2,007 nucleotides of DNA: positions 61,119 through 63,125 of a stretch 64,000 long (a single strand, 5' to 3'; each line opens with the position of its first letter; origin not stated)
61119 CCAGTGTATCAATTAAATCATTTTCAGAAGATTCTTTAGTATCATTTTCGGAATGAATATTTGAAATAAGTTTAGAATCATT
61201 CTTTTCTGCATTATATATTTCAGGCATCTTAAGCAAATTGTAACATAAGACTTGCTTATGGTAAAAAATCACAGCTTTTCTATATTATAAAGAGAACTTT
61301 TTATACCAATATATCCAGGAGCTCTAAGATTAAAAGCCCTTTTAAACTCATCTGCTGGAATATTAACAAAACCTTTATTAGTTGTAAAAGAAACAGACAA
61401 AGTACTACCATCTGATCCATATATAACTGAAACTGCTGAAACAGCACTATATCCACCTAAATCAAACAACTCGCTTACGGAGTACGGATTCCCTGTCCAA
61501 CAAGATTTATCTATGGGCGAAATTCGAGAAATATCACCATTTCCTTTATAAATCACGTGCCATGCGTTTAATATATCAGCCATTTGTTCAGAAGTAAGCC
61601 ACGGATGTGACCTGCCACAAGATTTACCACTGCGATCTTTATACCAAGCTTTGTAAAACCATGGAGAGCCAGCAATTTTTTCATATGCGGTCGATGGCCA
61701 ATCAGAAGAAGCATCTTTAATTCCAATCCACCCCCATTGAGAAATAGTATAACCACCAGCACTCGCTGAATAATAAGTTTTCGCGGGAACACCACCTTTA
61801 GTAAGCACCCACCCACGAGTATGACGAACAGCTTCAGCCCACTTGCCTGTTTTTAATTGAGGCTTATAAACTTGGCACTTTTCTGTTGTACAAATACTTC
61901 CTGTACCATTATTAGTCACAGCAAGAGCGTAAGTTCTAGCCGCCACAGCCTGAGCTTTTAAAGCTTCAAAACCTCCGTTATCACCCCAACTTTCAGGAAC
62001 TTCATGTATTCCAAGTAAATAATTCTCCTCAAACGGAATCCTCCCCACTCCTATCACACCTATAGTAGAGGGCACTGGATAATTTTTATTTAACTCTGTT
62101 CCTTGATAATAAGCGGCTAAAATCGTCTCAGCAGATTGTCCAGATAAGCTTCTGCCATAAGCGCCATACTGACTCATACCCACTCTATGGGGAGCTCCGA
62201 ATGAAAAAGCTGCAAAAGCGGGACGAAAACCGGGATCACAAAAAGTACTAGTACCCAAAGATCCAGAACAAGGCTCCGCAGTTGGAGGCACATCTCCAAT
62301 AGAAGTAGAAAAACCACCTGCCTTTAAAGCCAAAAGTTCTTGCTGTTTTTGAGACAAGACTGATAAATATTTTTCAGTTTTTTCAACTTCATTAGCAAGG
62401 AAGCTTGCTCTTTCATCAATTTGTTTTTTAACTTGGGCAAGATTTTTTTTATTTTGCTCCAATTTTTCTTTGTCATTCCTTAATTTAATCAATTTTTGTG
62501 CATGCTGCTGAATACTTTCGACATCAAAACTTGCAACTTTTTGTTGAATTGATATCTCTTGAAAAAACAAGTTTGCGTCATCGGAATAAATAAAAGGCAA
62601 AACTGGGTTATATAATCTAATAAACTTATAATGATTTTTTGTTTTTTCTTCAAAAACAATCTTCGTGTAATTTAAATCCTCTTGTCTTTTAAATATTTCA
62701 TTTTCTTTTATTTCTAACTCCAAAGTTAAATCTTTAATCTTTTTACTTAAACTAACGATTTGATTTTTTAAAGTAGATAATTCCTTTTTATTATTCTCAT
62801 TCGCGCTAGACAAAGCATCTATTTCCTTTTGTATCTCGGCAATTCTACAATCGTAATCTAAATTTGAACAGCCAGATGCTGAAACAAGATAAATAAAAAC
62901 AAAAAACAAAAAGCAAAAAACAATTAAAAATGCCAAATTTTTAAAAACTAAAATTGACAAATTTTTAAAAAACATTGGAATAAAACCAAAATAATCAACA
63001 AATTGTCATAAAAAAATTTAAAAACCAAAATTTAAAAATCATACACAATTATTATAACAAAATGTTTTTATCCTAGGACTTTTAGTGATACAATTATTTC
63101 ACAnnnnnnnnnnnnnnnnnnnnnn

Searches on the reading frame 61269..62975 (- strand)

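Call 36: search_protein_families(library=pfam, max_evalue=0.001, proteins=[window:61269-62975:-])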
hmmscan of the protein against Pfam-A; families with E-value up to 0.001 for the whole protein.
window:61269-62975:- (568 aa): 1 family
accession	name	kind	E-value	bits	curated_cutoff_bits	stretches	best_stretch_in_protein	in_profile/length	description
PF08486.15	SpoIID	-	6.5e-15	56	23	1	317-392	14-96/97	Stage II sporulation protein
